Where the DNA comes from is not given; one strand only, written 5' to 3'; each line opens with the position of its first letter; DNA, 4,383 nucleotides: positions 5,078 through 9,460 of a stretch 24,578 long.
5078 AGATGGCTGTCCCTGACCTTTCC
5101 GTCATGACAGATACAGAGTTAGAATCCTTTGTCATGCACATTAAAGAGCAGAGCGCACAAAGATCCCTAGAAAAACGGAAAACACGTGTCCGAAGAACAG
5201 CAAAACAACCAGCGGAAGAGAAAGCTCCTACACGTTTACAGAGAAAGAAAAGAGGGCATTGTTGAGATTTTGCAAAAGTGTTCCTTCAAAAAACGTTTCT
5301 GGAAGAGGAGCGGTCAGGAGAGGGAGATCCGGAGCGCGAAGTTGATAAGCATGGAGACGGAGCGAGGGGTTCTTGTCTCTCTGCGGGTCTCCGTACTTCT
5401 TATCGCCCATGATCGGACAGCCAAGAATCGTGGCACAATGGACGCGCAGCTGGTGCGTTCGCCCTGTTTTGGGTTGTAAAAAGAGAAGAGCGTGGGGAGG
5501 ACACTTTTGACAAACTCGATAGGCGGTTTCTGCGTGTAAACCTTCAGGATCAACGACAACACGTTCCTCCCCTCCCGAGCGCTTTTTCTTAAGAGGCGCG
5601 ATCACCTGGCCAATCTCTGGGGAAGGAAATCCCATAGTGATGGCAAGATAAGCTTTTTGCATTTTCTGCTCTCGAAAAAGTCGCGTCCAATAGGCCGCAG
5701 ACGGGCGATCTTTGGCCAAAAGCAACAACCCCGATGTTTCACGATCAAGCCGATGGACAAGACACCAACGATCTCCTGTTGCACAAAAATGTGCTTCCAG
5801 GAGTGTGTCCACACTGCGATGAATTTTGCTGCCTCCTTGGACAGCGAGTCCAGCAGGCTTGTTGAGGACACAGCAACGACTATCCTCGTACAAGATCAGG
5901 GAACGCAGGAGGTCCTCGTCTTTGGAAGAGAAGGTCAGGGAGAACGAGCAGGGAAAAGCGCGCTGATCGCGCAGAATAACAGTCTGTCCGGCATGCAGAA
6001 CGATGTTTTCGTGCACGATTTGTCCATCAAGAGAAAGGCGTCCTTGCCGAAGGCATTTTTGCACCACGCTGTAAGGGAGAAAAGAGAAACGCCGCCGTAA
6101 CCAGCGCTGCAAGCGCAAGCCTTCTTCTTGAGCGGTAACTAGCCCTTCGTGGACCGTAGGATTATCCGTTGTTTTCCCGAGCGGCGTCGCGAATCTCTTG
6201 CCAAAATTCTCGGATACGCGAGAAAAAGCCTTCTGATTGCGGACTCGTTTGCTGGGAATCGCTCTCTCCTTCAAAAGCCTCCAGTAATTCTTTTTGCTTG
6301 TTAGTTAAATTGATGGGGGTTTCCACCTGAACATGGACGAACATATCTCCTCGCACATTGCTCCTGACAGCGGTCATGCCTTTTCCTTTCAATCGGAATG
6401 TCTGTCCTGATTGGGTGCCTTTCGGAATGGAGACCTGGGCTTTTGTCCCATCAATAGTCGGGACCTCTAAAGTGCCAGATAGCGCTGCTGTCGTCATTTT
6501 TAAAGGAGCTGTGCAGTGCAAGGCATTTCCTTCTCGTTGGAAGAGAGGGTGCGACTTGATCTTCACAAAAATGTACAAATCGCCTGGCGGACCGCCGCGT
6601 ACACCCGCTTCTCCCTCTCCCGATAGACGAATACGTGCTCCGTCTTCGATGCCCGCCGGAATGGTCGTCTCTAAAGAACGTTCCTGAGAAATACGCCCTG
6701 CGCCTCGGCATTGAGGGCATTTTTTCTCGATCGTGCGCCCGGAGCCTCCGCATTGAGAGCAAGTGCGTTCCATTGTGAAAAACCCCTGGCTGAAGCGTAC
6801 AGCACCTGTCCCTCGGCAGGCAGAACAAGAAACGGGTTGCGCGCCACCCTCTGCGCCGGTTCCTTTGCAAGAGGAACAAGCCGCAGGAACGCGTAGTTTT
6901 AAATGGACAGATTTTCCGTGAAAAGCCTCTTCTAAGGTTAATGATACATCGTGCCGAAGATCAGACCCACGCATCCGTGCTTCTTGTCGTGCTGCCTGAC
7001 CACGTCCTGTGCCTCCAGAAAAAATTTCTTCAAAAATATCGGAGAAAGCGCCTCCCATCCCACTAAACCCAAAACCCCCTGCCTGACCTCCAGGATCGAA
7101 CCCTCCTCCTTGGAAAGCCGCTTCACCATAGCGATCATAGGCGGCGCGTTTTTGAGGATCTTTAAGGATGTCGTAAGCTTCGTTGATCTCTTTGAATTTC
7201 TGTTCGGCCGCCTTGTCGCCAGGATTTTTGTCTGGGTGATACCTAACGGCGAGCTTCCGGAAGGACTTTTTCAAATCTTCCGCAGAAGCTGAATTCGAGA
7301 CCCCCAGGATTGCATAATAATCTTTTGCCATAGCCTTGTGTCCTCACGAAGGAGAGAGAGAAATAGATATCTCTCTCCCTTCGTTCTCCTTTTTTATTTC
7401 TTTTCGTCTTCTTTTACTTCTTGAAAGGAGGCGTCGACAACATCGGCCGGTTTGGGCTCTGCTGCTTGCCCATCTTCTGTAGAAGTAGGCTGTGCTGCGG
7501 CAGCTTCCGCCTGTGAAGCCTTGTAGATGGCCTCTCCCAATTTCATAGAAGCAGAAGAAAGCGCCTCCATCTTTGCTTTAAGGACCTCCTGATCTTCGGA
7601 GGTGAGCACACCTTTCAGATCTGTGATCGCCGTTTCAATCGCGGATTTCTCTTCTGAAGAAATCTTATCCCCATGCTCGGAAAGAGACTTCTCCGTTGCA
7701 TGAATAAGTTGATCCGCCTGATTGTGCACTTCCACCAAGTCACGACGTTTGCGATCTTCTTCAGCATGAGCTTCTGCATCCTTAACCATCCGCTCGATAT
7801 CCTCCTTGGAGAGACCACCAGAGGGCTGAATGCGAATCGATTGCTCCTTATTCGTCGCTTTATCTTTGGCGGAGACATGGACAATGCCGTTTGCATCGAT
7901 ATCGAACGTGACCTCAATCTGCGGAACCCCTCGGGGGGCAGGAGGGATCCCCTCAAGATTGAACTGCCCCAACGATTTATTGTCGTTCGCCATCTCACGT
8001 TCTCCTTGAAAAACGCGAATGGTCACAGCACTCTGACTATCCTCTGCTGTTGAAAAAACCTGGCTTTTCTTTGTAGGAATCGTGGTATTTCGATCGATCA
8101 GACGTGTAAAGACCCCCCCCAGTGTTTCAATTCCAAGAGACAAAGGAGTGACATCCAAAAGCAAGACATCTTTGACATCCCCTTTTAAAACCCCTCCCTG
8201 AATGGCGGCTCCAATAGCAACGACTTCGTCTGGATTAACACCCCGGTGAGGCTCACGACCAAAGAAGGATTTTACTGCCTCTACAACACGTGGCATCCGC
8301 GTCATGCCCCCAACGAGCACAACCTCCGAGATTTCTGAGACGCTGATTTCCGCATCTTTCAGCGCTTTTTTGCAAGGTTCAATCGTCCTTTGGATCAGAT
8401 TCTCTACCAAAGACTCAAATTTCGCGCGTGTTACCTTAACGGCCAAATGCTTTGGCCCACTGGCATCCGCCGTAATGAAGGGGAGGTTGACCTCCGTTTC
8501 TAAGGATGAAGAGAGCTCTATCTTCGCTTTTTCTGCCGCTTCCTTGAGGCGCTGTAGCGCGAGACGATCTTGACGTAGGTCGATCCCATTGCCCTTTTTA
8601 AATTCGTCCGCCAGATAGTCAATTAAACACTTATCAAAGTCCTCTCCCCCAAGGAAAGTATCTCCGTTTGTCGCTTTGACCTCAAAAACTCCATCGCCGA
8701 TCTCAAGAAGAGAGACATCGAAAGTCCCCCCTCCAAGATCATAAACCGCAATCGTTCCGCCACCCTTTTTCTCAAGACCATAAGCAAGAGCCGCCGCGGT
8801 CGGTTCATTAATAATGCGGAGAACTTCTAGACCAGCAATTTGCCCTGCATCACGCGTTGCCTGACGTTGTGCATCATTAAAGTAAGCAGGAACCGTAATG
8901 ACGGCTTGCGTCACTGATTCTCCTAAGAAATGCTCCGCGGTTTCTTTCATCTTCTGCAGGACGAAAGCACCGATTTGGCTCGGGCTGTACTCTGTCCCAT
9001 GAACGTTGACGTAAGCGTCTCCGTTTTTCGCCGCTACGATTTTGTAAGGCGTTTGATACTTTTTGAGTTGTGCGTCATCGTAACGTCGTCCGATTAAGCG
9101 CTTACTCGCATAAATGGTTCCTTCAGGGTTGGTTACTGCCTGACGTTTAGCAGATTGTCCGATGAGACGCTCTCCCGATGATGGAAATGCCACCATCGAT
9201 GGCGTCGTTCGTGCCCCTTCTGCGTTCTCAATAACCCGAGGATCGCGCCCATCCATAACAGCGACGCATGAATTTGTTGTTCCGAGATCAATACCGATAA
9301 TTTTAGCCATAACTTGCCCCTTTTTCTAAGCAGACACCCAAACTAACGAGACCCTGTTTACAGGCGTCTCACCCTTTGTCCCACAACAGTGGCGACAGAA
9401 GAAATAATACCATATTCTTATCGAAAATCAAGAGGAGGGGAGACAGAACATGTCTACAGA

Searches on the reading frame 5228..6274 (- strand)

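Call 11: search_protein_families(library=pfam, proteins=[window:5228-6274:-])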
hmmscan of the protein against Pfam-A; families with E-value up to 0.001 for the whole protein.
window:5228-6274:- (348 aa): 1 family
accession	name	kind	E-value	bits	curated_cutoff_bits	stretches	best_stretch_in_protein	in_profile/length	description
PF00849.27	PseudoU_synth_2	-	4.2e-29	102.2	26.8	1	135-281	3-151/152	RNA pseudouridylate synthase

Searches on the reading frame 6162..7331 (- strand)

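Call 11: search_protein_families(library=pfam, proteins=[window:6162-7331:-])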
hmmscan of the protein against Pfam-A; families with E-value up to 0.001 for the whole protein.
window:6162-7331:- (389 aa): 4 families
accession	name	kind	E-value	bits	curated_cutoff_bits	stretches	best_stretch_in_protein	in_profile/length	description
PF01556.23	DnaJ_C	-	1.9e-48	164.8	26.6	1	125-339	1-152/152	DnaJ C terminal domain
PF00226.36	DnaJ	-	8.4e-28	96.7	27.8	1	4-66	1-63/63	DnaJ domain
PF00684.25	DnaJ_CXXCXGXG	-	1.9e-13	50.9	32.7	1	152-212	1-65/65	DnaJ central domain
PF15777.11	Anti-TRAP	-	0.00067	20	32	0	187-215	9-43/59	Tryptophan RNA-binding attenuator protein inhibitory protein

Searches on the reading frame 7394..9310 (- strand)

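Call 11: search_protein_families(library=pfam, proteins=[window:7394-9310:-])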
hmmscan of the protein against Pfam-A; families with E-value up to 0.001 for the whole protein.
window:7394-9310:- (638 aa): 2 families
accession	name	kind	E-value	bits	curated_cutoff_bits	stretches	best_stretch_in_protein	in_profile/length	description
PF00012.26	HSP70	-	1e-275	916.1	20.6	1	4-596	1-598/599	Hsp70 protein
PF06723.19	MreB_Mbl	-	1.7e-14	53.8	27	1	132-369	92-316/327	MreB/Mbl protein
